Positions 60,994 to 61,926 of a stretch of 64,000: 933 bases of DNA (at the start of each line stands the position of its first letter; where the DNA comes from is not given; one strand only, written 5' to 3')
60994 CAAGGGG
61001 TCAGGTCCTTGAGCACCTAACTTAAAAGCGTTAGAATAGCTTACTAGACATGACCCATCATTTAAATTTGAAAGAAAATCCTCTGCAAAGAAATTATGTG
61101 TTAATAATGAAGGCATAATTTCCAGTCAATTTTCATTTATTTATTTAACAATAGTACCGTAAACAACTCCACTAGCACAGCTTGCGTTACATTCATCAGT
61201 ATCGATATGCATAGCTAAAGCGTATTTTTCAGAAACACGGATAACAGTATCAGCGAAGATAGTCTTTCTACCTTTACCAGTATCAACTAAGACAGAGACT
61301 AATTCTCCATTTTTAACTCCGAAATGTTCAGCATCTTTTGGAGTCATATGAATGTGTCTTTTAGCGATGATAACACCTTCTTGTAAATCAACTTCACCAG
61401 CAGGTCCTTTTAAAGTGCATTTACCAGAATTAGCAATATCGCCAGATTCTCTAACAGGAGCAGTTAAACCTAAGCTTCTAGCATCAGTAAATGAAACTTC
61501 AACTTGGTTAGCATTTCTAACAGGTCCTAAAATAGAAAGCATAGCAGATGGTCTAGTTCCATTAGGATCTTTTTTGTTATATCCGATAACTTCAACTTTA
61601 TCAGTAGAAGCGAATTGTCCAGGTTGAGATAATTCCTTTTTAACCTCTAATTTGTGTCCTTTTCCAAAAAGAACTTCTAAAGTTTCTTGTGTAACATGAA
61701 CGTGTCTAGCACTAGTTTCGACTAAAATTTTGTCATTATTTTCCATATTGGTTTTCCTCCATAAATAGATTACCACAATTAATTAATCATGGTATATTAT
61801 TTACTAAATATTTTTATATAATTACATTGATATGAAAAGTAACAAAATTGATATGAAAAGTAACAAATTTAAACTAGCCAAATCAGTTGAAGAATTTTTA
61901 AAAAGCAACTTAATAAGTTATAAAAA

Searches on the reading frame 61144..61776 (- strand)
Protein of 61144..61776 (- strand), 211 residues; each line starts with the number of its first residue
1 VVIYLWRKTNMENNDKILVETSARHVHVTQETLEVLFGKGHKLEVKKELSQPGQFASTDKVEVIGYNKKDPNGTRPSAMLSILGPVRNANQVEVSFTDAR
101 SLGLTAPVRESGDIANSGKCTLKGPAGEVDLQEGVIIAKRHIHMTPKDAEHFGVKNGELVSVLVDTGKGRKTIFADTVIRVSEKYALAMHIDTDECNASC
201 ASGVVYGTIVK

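Call 54: search_protein_families(library=pfam, proteins=[window:61144-61776:-], max_evalue=0.00001)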
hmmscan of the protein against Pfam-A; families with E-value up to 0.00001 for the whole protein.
window:61144-61776:- (211 aa): 1 family
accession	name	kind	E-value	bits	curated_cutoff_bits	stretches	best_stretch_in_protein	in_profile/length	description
PF06130.18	PTAC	-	2.6e-71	239.5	25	1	19-200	2-174/176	Phosphate propanoyltransferase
